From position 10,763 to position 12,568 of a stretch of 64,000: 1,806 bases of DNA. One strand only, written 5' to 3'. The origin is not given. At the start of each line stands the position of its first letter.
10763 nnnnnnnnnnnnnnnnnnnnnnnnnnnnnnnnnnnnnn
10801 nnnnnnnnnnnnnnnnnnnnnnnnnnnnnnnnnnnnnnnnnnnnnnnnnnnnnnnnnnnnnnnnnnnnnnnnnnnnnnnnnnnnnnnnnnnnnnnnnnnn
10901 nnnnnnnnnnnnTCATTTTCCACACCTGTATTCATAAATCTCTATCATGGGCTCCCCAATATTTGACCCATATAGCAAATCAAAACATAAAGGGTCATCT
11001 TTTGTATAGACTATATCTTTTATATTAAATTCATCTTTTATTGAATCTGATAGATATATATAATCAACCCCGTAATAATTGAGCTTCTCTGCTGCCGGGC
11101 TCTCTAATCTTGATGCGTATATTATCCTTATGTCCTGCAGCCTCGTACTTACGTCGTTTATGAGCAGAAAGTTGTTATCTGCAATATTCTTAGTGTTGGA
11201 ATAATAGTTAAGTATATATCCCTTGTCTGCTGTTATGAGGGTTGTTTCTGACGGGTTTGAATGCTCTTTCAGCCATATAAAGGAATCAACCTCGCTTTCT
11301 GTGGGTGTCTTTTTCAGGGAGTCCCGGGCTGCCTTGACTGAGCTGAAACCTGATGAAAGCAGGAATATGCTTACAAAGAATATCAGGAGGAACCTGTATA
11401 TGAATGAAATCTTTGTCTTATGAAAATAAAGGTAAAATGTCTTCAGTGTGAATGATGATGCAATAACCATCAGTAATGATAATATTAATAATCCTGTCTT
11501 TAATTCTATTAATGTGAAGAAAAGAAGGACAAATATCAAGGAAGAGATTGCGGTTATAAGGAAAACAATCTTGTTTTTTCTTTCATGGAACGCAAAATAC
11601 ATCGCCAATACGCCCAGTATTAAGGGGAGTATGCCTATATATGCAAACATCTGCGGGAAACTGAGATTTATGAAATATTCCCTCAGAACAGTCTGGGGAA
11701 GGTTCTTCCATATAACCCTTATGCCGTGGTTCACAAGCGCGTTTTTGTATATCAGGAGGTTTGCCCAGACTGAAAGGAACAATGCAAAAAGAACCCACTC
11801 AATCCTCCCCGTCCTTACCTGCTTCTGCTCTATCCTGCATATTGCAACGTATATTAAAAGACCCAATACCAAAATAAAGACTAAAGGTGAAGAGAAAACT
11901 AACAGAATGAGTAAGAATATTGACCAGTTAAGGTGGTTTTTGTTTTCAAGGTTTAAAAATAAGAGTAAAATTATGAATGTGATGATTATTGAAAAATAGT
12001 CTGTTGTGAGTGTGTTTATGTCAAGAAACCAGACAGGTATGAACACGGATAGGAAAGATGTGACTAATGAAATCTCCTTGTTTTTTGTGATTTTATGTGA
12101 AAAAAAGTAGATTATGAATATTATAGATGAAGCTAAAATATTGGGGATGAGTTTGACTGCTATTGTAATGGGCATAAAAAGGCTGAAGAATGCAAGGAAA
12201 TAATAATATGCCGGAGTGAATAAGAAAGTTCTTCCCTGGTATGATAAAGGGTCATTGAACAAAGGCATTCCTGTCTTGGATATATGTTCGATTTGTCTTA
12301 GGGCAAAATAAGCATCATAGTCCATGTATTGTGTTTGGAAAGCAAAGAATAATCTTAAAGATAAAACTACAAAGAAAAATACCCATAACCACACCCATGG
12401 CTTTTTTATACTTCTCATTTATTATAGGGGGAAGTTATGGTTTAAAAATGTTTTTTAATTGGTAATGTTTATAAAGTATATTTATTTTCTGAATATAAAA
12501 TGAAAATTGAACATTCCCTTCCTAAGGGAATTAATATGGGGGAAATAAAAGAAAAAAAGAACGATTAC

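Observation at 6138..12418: Five-gene membrane glycan-synthesis operon: a processive QxxRW GT2 synthase, three GT-C-like polytopic proteins and a membrane thioredoxin-like CxxC protein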

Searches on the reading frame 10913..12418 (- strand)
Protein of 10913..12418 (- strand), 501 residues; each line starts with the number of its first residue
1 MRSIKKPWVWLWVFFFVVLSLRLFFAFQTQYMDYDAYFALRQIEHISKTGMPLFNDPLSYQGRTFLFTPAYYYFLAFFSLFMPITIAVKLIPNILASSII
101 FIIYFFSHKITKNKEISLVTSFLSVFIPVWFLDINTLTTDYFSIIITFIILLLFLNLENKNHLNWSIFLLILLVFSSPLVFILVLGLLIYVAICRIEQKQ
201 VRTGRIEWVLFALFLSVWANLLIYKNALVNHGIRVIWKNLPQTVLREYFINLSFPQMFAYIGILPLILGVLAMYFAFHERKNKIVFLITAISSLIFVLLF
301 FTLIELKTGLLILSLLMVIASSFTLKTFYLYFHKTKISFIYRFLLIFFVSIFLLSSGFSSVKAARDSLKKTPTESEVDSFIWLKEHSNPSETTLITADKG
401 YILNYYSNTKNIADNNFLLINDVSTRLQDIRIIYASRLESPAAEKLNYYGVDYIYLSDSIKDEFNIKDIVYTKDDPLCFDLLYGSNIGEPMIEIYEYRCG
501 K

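Call 3: search_protein_families(library=pfam, proteins=[window:10913-12418:-], max_evalue=1)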
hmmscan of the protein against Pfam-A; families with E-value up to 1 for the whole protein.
window:10913-12418:- (501 aa): 2 families
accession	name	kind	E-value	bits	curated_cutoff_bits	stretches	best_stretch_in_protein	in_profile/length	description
PF13231.12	PMT_2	-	0.0086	16.7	26.1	1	69-222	4-158/160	Dolichyl-phosphate-mannose-protein mannosyltransferase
PF14275.11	DUF4362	-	0.027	15.1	25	1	402-470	4-71/91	Domain of unknown function (DUF4362)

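Call 4: search_protein_families(library=ncbifam, proteins=[window:10913-12418:-], max_evalue=1)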
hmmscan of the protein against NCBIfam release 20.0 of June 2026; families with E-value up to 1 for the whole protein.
window:10913-12418:- (501 aa): 1 family
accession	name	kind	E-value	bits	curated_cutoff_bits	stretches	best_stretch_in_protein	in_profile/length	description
NF047510.1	LIC_10190_fam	subfamily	0.0042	15.9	100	1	67-226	149-302/424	LIC_10190 family membrane protein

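Call 7: search_solved_structures(query=window:10913-12418:-, max_evalue=10, show_alignments=2)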
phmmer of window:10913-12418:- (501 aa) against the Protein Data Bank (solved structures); distinct sequences matched with E-value up to 10: 0.

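Call 14: find_homologous_proteins(query=window:10913-12418:-, max_evalue=0.001)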
Query window:10913-12418:- (501 aa): 70 proteins with E <= 0.001 among 8000 candidates.
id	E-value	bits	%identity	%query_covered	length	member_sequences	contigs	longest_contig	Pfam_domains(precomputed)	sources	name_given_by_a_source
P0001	4.1e-296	1000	91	100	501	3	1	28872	-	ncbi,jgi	-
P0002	3.7e-114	400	40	99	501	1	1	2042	-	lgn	-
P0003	9.1e-111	389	40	99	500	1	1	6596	-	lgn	-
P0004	2.9e-110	388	40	96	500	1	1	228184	-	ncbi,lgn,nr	ncbi:MAG: hypothetical protein KatS3mg002_0111 [Candidatus Woesearchaeota archaeon]|nr:MAG: hypothet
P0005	2.2e-109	385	41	96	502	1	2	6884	-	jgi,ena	-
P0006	2.7e-109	384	40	96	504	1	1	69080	-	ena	-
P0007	3.0e-109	384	40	96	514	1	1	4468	-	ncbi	ncbi:MAG: hypothetical protein ACP5OA_07155 [Candidatus Woesearchaeota archaeon]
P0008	2.4e-108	381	39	99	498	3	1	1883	PF13231.13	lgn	-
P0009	2.4e-107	378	39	99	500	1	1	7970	-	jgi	jgi:4-amino-4-deoxy-L-arabinose transferase-like glycosyltransferase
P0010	6.4e-107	377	38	96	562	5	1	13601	-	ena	-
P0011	1.6e-106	375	41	95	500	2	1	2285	-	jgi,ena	-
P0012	6.4e-105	370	39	98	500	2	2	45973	-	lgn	-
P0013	3.6e-104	367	38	96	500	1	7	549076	-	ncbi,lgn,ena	-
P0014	1.3e-102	362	39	99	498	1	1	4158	PF13231.13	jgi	-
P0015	2.2e-102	362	38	97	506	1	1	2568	-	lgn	-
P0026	1.3e-93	333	35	99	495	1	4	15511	-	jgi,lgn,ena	jgi:hypothetical protein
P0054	1.8e-79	286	33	100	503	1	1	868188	-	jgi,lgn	jgi:uncharacterized membrane protein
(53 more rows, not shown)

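Call 16: find_encoding_contigs(protein=P0004, flank=8000, max_places=2)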
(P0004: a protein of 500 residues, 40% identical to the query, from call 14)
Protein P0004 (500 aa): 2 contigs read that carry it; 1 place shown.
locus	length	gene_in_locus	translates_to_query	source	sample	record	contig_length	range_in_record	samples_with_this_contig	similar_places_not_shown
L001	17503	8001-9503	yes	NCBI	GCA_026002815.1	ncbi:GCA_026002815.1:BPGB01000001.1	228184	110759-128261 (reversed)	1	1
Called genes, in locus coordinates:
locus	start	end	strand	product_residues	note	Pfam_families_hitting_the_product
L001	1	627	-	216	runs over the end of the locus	PF09335:VTT_dom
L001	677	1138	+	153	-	PF01877:RNA_binding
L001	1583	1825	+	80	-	PF07690:MFS_1 (weak)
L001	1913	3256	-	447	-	PF01935:DUF87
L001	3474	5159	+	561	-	PF13623:SurA_N_2, PF13624:SurA_N_3, PF13145:Rotamase_2, PF13616:Rotamase_3, PF00639:Rotamase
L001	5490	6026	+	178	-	PF00318:Ribosomal_S2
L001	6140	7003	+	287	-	-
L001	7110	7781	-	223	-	PF00154:RecA_N, PF03796:DnaB_C (faint), PF06745:ATPase (weak), PF08423:Rad51, PF01637:ATPase_2 (weak), PF13481:AAA_25, PF13401:AAA_22, PF13479:AAA_24, +1 more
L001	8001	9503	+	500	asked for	-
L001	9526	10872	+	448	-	-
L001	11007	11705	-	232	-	-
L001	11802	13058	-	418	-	PF13506:Glyco_transf_21, PF03142:Chitin_synth_2 (faint), PF00535:Glycos_transf_2, PF10111:Glyco_tranf_2_2, PF13641:Glyco_tranf_2_3, PF13704:Glyco_tranf_2_4 (faint), PF13632:Glyco_trans_2_3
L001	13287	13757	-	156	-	PF24250:HVO_2718 (faint), PF12844:HTH_19 (weak), PF01381:HTH_3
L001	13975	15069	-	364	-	PF01170:UPF0020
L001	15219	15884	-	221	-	PF01656:CbiA, PF06564:CBP_BcsQ (faint), PF10609:ParA (weak), PF13614:AAA_31 (weak)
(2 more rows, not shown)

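Call 17: find_encoding_contigs(protein=P0026, flank=8000, max_places=2)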
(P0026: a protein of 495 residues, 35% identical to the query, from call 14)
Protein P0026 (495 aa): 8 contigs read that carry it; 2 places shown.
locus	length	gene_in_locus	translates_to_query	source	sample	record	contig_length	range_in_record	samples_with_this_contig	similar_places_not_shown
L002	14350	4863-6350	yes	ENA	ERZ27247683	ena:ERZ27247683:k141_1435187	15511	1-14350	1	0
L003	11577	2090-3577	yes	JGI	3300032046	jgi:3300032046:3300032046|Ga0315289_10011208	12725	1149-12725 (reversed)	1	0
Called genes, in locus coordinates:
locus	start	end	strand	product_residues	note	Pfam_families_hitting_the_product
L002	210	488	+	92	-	-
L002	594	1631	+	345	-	PF14520:HHH_5, PF00154:RecA_N, PF08423:Rad51, PF06745:ATPase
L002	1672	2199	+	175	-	PF10469:AKAP7_NLS (weak), PF02834:LigT_PEase, PF13563:2_5_RNA_ligase2, PF02834:LigT_PEase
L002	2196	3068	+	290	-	PF00892:EamA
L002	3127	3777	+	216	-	PF00318:Ribosomal_S2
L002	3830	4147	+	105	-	-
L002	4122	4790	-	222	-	PF00154:RecA_N, PF06745:ATPase, PF08423:Rad51, PF13481:AAA_25, PF01637:ATPase_2 (weak), PF13479:AAA_24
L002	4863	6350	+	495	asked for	-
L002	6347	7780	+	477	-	-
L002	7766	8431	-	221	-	PF09997:DUF2238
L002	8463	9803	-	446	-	PF13506:Glyco_transf_21, PF00535:Glycos_transf_2, PF13641:Glyco_tranf_2_3, PF13632:Glyco_trans_2_3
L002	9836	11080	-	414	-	PF13506:Glyco_transf_21, PF03142:Chitin_synth_2 (faint), PF00535:Glycos_transf_2, PF10111:Glyco_tranf_2_2, PF13641:Glyco_tranf_2_3, PF13632:Glyco_trans_2_3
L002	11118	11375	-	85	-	-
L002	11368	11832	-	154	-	PF13560:HTH_31 (weak), PF01381:HTH_3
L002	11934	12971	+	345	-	PF13528:Glyco_trans_1_3, PF04101:Glyco_tran_28_C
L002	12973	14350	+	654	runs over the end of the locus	PF01073:3Beta_HSD (faint), PF01370:Epimerase, PF02719:Polysacc_synt_2 (faint), PF07993:NAD_binding_4 (faint), PF16363:GDP_Man_Dehyd, PF14528:LAGLIDADG_3 (faint), PF01370:Epimerase, PF16363:GDP_Man_Dehyd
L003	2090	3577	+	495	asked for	-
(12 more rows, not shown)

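Call 18: find_encoding_contigs(protein=P0054, flank=8000, max_places=2)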
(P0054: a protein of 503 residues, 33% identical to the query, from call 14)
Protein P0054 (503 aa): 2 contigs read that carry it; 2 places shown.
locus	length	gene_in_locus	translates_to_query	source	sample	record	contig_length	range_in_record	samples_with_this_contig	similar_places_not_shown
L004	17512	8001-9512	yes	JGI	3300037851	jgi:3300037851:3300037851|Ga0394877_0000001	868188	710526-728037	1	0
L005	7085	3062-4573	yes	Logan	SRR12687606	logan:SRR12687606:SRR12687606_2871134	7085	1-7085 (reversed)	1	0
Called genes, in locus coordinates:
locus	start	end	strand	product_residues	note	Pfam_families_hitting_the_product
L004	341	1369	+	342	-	PF16900:REPA_OB_2 (weak), PF01336:tRNA_anti-codon, PF16686:POT1PC (faint), PF08646:Rep_fac-A_C (weak)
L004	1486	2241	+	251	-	PF01522:Polysacc_deac_1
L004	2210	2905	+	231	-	-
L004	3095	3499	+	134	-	-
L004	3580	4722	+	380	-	PF14520:HHH_5, PF00154:RecA_N, PF08423:Rad51, PF06745:ATPase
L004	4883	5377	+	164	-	-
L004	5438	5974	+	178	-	PF10469:AKAP7_NLS (weak), PF13563:2_5_RNA_ligase2, PF02834:LigT_PEase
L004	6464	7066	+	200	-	PF00318:Ribosomal_S2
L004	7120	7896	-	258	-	PF00154:RecA_N, PF13481:AAA_25, PF03796:DnaB_C (faint), PF08423:Rad51, PF06745:ATPase, PF01637:ATPase_2 (weak), PF05707:Zot (weak), PF13479:AAA_24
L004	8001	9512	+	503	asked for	-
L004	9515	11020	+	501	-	-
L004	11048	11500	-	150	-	PF01381:HTH_3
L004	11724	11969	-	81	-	-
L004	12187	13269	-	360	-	PF04406:TP6A_N, PF20768:Topo_VI_alpha, PF21180:TOP6A-Spo11_Toprim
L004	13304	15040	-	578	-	PF02518:HATPase_c, PF13589:HATPase_c_3, PF09239:Topo-VIb_trans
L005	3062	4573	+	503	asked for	-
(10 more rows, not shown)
